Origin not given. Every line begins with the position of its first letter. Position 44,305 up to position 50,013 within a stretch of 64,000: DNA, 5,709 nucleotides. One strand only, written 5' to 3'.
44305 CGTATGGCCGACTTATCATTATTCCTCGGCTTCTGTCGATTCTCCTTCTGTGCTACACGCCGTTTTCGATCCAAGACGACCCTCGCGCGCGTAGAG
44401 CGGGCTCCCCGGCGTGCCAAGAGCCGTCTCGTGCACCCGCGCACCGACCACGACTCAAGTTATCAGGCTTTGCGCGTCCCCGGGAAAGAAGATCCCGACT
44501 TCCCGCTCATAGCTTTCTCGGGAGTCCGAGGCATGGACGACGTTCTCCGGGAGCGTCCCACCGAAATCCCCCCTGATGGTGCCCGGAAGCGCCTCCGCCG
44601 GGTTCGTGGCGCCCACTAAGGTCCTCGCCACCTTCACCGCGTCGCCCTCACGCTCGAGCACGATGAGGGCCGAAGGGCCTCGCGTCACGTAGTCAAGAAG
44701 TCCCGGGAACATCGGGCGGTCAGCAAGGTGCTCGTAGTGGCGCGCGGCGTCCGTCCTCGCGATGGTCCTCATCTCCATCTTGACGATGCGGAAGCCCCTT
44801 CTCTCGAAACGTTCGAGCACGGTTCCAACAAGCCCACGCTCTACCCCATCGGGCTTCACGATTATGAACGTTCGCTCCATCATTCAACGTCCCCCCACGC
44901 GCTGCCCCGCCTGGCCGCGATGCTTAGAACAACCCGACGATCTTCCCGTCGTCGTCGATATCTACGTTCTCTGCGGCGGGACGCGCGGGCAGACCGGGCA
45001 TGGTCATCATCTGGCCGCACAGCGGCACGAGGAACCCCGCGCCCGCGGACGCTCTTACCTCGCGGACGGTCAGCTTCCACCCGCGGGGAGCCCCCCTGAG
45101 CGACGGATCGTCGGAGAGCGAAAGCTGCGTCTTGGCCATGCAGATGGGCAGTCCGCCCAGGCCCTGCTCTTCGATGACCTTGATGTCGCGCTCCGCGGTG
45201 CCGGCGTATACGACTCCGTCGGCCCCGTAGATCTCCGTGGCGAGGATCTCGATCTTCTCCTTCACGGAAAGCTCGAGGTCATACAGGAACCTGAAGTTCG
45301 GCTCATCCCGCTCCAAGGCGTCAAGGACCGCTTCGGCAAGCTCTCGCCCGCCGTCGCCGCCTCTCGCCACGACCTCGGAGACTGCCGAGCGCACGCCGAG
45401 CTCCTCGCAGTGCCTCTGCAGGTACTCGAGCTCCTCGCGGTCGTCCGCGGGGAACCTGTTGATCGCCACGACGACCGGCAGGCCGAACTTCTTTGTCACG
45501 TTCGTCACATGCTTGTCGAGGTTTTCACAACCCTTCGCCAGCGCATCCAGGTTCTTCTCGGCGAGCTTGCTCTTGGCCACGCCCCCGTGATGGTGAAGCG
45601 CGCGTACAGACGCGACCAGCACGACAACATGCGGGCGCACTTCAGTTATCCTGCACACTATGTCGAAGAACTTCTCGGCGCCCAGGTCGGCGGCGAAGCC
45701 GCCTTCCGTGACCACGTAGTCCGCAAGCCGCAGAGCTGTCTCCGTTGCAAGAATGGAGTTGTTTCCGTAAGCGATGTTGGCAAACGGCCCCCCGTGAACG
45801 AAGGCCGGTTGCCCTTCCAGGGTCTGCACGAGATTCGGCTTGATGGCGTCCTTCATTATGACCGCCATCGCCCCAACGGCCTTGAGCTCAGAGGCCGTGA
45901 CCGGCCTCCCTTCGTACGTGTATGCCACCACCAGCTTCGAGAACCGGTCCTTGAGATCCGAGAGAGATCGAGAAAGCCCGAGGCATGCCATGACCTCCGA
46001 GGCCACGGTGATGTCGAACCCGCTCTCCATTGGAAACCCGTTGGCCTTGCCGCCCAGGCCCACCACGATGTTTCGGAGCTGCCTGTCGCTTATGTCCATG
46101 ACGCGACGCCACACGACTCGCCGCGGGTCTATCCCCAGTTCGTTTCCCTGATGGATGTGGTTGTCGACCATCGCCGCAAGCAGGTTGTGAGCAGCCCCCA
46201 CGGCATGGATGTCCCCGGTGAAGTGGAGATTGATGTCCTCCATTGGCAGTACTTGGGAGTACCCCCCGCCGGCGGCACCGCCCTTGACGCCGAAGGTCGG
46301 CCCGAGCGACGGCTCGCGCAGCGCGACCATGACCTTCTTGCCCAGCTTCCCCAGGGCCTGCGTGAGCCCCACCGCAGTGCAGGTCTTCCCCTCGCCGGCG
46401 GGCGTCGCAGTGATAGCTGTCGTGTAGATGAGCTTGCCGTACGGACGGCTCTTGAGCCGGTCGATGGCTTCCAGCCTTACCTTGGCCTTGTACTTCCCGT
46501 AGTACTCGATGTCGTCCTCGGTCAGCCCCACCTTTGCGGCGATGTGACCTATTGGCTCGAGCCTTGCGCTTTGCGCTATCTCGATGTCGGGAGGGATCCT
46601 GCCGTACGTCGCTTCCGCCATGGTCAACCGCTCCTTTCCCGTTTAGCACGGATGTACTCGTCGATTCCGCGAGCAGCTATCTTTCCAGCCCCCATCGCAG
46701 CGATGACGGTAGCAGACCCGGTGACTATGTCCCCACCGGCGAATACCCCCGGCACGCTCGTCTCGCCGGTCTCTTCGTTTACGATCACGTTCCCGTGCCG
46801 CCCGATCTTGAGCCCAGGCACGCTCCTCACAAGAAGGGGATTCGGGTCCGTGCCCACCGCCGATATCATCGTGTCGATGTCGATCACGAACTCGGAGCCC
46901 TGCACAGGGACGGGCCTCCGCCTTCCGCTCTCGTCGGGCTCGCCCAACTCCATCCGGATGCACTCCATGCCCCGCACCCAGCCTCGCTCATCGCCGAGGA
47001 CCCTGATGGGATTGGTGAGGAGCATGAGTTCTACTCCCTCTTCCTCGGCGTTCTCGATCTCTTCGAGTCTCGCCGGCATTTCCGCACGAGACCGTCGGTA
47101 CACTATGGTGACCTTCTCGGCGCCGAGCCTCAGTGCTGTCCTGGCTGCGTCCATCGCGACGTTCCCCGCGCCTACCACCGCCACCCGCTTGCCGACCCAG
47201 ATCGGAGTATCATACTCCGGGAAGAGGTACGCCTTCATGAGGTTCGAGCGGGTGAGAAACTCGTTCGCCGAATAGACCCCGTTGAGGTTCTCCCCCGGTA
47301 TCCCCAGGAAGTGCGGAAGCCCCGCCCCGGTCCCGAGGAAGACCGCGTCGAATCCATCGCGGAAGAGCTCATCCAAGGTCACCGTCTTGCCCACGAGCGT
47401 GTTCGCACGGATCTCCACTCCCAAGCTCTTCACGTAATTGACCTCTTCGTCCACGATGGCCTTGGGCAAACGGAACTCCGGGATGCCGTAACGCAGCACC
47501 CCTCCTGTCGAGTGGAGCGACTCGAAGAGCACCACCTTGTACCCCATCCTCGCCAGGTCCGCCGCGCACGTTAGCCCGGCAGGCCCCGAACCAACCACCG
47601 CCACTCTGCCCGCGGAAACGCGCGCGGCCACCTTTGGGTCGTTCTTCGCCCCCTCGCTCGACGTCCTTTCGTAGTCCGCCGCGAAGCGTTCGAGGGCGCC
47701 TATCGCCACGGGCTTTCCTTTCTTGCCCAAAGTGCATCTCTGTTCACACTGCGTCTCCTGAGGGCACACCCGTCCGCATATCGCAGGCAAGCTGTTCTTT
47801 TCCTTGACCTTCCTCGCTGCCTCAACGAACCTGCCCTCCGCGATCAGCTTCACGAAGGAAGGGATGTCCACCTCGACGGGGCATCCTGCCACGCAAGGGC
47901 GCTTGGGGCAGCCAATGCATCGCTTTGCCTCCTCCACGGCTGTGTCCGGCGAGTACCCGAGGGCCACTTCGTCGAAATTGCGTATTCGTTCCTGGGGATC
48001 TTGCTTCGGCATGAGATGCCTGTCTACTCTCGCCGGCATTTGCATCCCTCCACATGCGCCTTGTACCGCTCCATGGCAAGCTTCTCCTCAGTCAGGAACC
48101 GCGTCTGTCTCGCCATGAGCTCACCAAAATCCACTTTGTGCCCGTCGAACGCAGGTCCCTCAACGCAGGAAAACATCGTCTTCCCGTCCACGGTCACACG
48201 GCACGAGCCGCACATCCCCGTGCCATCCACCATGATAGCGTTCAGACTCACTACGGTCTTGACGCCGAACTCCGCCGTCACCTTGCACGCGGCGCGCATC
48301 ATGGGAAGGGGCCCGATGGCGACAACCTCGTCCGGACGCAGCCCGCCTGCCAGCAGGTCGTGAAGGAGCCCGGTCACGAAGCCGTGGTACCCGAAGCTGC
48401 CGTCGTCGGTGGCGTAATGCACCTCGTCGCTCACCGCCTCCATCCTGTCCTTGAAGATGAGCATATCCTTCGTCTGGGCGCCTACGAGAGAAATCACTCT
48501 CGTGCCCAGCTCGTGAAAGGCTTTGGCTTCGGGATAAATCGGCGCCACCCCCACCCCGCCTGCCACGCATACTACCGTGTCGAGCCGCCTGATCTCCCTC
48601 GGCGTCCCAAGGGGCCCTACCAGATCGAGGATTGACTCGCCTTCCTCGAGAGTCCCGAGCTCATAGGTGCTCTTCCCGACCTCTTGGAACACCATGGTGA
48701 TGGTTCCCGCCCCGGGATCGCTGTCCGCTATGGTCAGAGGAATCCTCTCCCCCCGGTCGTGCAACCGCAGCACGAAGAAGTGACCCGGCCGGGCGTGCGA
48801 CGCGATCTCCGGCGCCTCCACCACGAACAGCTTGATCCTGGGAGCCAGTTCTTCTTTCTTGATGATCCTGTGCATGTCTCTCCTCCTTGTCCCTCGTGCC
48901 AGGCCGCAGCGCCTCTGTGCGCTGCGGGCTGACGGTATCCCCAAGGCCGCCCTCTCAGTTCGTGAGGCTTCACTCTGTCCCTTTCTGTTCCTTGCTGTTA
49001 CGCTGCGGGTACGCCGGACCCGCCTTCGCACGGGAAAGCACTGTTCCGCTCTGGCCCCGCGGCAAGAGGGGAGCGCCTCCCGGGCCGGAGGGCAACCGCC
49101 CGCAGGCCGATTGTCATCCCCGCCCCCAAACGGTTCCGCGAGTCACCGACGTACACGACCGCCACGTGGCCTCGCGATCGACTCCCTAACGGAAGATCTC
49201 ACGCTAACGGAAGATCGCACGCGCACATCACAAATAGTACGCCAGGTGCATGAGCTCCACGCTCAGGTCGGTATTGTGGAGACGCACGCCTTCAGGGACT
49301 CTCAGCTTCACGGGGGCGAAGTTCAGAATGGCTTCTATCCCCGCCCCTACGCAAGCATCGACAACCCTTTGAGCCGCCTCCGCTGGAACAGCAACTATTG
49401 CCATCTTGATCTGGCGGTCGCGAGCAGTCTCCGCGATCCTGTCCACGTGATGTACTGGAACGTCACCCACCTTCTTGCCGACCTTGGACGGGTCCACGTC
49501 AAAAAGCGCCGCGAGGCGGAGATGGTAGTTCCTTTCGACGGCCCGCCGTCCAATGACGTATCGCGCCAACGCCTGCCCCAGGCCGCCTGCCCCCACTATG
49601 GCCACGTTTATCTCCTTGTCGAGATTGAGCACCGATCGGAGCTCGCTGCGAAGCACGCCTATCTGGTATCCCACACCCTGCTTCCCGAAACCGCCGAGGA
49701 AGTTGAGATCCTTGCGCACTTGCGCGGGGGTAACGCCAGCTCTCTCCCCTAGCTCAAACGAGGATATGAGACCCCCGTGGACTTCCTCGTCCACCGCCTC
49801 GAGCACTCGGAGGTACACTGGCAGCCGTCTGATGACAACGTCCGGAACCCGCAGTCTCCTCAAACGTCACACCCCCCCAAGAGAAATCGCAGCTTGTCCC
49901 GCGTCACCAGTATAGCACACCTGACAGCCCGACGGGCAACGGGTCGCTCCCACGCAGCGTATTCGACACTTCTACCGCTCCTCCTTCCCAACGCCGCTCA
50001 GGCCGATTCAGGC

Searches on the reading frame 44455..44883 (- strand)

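Call 5: search_protein_families(library=pfam, proteins=[window:44455-44883:-], max_evalue=0.001)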
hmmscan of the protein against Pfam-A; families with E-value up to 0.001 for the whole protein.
window:44455-44883:- (142 aa): 1 family
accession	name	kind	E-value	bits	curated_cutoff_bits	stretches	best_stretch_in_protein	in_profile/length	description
PF00334.24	NDK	-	4.7e-47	159.7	27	1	3-135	1-132/135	Nucleoside diphosphate kinase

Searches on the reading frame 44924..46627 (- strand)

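Call 5: search_protein_families(library=pfam, proteins=[window:44924-46627:-], max_evalue=0.001)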
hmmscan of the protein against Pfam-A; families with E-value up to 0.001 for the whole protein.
window:44924-46627:- (567 aa): 2 families
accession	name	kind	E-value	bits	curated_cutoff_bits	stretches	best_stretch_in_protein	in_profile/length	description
PF01268.25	FTHFS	-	6.6e-263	873.4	27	1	14-567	3-556/556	Formate--tetrahydrofolate ligase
PF01656.29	CbiA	-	0.00025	21.4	25.4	0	71-359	2-54/125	CobQ/CobB/MinD/ParA nucleotide binding domain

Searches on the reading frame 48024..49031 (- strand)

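Call 5: search_protein_families(library=pfam, proteins=[window:48024-49031:-], max_evalue=0.001)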
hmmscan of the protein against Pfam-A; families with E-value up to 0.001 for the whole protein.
window:48024-49031:- (335 aa): 2 families
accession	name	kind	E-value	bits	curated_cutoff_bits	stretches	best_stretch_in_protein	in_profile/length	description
PF10418.14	DHODB_Fe-S_bind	-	2e-12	47.1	23.9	1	264-301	1-41/41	Iron-sulfur cluster binding domain of dihydroorotate dehydrogenase B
PF00175.26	NAD_binding_1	-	7.9e-05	23.7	22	1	156-250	2-109/109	Oxidoreductase NAD-binding domain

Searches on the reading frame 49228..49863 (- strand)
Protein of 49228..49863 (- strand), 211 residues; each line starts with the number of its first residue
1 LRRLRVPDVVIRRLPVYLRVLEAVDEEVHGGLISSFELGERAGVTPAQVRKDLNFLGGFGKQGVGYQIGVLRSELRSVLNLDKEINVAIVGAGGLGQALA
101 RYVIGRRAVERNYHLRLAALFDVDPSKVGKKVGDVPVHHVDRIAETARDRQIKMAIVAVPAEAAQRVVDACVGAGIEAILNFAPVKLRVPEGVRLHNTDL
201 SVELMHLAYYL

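Call 5: search_protein_families(library=pfam, proteins=[window:49228-49863:-], max_evalue=0.001)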
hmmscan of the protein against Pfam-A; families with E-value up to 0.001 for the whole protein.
window:49228-49863:- (211 aa): 4 families
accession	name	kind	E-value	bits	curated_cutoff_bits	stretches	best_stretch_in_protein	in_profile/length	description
PF02629.25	CoA_binding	-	6.6e-23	81.7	22.3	1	82-185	1-97/97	CoA binding domain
PF06971.19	Put_DNA-bind_N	-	6.6e-16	58.6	27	1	6-54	2-49/49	Putative DNA-binding protein N-terminus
PF01408.29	GFO_IDH_MocA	-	1.6e-07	32.5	24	1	85-180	1-90/120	Oxidoreductase family, NAD-binding Rossmann fold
PF13727.12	CoA_binding_3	-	0.00015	22.3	25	1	75-169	70-159/175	CoA-binding domain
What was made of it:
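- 49228..49863 (-): rex: the redox-sensing (NADH/NAD+) transcriptional repressor, a separate gene 474 nt after hydA. Pfam Put_DNA-bind_N plus CoA_binding (call 5).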

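Call 39: search_protein_families(library=ncbifam, proteins=[window:49228-49863:-], max_evalue=0.01)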
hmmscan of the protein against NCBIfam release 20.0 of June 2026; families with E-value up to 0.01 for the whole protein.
window:49228-49863:- (211 aa): 17 families
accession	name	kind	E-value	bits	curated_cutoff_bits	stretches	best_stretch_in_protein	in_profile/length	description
NF003995.0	PRK05472.2-4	subfamily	1.6e-71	240.2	126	1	2-211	2-205/213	redox-sensing transcriptional repressor Rex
NF003992.0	PRK05472.2-1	equivalog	1.3e-63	214.5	226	1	5-209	20-218/249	redox-sensing transcriptional repressor Rex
NF003993.0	PRK05472.2-2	equivalog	5.2e-60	202.6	217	1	1-211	1-205/212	redox-sensing transcriptional repressor Rex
NF003990.0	PRK05472.1-4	equivalog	3.7e-54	183.5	233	1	5-211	6-206/214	redox-sensing transcriptional repressor Rex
NF003989.0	PRK05472.1-3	equivalog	1.3e-53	181.9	177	1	3-210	5-206/215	redox-sensing transcriptional repressor Rex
NF003996.0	PRK05472.2-5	equivalog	2.7e-52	177.6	138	1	6-211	2-199/209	redox-sensing transcriptional repressor Rex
NF003994.0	PRK05472.2-3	equivalog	5.7e-52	176.2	130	1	5-208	8-205/217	redox-sensing transcriptional repressor Rex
NF003991.0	PRK05472.1-5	equivalog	3.5e-38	131.6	198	1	4-210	5-205/211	redox-sensing transcriptional repressor Rex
NF003988.0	PRK05472.1-1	equivalog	7.2e-36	124.2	321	1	5-211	6-208/214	redox-sensing transcriptional repressor Rex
NF009825.0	PRK13302.1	equivalog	0.0014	18.1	253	1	83-195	5-111/271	aspartate dehydrogenase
TIGR03023.1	WcaJ_sugtrans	equivalog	0.0018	17.6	410.75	1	84-168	129-210/453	undecaprenyl-phosphate glucose phosphotransferase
TIGR04380.1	myo_inos_iolG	equivalog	0.0019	17.1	355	1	85-190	2-102/330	inositol 2-dehydrogenase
NF004230.0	PRK05678.1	equivalog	0.0023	17.2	336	1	122-180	38-94/291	succinate--CoA ligase subunit alpha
TIGR03570.1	NeuD_NnaD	subfamily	0.0035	17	160.8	1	87-166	2-74/202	NeuD/PglB/VioB family sugar acetyltransferase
TIGR03025.1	EPS_sugtrans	subfamily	0.0063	15.8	295.55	1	82-172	123-212/445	exopolysaccharide biosynthesis polyprenyl glycosylphosphotransferase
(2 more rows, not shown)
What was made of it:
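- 49228..49863 (-): NCBIfam NF003995, 240 bits against a cut-off of 126 (call 39).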
